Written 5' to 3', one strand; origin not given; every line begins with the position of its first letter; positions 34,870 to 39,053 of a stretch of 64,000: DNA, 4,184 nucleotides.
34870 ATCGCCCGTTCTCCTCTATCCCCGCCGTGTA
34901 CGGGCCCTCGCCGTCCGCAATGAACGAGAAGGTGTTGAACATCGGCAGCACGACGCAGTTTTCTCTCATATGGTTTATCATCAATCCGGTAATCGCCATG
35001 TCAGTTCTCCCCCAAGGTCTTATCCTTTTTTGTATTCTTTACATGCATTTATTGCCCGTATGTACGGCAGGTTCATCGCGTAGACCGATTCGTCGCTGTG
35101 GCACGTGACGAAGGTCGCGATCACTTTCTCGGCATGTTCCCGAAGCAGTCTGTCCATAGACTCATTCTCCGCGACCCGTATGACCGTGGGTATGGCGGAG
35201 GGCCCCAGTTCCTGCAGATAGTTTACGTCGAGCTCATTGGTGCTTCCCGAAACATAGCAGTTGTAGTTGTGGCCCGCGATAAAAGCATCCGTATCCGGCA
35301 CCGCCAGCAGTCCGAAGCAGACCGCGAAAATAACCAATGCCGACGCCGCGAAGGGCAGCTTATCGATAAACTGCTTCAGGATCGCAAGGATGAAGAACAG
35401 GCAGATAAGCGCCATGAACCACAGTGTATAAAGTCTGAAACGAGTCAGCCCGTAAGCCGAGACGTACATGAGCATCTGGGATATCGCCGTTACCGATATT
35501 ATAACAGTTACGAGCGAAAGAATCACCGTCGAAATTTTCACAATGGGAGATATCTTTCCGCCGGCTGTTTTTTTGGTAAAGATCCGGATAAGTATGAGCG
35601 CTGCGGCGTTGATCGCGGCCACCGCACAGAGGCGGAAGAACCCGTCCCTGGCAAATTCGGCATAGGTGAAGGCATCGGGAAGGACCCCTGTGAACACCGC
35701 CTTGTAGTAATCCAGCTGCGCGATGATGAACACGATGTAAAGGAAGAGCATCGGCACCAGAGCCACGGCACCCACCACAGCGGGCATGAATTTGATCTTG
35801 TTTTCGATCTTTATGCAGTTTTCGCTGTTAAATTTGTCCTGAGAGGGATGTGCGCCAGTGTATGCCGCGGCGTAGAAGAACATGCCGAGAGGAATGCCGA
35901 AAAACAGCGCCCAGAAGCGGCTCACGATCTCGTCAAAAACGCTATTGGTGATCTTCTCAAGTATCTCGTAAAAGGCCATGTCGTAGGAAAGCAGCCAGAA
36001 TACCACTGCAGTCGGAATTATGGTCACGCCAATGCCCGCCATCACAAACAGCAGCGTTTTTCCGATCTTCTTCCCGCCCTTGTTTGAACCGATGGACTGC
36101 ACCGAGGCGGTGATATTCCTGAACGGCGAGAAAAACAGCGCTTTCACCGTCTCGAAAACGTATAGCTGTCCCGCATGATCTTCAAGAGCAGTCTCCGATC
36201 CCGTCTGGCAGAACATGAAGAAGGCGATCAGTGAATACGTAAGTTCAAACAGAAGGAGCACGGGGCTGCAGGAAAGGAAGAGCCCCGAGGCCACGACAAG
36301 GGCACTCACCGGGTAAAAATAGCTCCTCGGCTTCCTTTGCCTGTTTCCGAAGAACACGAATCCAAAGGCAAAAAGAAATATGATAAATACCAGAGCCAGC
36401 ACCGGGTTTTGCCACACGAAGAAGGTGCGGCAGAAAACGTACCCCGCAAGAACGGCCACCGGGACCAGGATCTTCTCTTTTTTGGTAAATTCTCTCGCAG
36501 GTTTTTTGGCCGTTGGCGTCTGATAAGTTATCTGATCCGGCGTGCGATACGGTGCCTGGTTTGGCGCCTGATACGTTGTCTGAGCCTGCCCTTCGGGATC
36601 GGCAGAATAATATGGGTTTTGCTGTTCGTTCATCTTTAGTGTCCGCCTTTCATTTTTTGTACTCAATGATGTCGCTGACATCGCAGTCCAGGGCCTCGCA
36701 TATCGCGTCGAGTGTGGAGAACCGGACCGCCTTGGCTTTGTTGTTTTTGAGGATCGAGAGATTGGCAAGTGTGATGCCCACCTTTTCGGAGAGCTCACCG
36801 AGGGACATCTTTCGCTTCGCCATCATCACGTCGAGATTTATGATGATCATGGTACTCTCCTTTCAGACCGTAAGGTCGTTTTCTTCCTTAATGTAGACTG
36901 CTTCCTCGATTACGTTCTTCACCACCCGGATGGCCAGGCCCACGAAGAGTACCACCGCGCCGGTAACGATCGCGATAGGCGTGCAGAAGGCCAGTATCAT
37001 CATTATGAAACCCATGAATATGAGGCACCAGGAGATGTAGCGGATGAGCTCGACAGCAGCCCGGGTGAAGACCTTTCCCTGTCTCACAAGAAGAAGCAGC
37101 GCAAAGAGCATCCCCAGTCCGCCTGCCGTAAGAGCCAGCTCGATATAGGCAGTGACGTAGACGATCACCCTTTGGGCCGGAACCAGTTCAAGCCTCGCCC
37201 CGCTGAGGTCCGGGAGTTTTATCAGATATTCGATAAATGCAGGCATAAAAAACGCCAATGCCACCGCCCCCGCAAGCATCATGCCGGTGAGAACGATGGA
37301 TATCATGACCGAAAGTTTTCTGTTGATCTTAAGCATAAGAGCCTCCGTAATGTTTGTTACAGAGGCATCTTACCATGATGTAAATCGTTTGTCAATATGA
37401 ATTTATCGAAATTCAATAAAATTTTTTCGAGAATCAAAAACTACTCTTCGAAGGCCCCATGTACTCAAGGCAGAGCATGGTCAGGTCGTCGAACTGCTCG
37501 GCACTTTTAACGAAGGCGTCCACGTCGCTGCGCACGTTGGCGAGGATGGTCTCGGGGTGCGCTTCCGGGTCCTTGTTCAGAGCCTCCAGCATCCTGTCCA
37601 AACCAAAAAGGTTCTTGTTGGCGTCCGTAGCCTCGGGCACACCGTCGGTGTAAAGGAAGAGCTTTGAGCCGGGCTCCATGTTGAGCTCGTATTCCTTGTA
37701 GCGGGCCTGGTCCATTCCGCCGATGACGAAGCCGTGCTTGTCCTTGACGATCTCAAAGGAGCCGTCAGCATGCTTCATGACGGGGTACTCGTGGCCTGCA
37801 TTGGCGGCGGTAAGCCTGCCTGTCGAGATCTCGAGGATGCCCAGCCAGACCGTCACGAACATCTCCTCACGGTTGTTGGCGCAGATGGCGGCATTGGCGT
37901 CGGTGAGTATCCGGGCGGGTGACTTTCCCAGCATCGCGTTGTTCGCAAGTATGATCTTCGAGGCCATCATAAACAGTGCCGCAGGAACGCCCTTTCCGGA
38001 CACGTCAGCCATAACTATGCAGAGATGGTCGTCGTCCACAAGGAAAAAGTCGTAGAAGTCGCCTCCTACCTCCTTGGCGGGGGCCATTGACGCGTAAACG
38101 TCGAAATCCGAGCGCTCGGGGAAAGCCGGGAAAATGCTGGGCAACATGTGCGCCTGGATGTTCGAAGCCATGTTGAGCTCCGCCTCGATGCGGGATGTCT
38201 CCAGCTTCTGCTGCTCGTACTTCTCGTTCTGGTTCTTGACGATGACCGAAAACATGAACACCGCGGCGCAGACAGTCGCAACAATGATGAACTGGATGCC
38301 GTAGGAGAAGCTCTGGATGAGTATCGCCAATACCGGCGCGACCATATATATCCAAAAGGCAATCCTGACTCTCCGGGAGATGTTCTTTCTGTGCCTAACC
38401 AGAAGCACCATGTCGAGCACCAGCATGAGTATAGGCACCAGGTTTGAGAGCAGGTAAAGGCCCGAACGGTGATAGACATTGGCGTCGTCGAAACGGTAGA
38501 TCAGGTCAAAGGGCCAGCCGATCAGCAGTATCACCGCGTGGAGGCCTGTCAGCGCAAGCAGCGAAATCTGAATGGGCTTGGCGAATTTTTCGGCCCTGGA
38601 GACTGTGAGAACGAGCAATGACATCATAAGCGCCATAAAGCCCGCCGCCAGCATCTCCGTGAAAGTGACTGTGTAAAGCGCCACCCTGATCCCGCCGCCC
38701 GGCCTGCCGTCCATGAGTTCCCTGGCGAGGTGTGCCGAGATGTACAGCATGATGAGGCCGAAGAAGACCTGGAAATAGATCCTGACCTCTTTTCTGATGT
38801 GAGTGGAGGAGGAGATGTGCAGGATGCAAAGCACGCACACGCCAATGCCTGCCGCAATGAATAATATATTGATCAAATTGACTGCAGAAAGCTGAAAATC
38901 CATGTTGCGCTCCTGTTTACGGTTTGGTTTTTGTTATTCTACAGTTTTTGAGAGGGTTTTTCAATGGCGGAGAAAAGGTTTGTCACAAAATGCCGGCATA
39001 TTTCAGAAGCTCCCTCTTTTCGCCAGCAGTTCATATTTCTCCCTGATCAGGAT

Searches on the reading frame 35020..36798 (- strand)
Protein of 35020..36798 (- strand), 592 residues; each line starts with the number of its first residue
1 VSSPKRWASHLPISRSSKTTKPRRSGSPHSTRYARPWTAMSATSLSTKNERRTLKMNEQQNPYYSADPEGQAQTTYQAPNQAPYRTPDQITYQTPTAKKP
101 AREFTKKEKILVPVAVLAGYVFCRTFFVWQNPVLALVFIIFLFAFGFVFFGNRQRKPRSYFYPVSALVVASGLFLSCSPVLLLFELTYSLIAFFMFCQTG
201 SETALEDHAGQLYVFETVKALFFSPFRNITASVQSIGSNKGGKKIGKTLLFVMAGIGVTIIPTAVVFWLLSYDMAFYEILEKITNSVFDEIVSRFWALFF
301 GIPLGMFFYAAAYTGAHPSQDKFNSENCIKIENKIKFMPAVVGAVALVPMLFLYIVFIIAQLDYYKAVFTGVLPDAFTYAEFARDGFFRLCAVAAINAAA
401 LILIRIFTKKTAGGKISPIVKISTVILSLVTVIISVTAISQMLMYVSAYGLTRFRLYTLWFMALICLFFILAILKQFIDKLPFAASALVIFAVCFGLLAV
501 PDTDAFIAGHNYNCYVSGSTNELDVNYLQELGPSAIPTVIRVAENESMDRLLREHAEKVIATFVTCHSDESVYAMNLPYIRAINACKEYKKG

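Call 9: search_protein_families(library=pfam, proteins=[window:35020-36798:-], max_evalue=0.01)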
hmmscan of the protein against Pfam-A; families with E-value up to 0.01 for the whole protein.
window:35020-36798:- (592 aa): 1 family
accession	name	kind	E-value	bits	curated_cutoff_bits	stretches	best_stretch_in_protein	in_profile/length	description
PF13687.11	DUF4153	-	1.4e-55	189.4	27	1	165-541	3-372/373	Domain of unknown function (DUF4153)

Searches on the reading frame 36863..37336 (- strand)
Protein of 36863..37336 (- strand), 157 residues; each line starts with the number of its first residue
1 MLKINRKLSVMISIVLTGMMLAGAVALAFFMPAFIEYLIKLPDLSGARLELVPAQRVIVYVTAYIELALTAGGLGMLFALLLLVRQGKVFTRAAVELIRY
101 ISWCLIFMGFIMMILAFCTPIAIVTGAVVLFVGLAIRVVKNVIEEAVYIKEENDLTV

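Call 9: search_protein_families(library=pfam, proteins=[window:36863-37336:-], max_evalue=0.01)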
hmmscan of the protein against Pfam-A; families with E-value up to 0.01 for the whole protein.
window:36863-37336:- (157 aa): 1 family
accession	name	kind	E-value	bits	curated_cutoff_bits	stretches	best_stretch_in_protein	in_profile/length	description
PF11188.13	DUF2975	-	2.8e-11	43.9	27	1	54-157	15-130/130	Protein of unknown function (DUF2975)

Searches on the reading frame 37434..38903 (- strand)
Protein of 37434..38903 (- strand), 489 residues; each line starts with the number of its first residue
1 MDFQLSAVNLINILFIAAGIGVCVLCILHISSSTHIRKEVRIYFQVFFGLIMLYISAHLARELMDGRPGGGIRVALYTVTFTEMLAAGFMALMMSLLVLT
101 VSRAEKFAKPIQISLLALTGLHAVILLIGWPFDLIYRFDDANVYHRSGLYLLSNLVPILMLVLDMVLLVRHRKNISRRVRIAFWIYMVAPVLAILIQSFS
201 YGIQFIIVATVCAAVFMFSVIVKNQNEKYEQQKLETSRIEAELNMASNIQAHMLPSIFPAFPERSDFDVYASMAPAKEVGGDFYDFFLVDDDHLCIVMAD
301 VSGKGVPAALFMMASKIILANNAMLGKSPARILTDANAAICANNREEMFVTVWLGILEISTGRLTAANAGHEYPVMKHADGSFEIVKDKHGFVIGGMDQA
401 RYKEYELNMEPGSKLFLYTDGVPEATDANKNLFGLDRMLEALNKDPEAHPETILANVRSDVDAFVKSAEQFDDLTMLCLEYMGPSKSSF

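Call 9: search_protein_families(library=pfam, proteins=[window:37434-38903:-], max_evalue=0.01)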
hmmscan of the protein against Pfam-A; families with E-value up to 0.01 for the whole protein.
window:37434-38903:- (489 aa): 1 family
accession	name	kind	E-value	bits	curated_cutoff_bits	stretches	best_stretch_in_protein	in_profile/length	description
PF07228.17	SpoIIE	-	3.2e-50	171.2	25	1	290-480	1-190/192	Stage II sporulation protein E (SpoIIE)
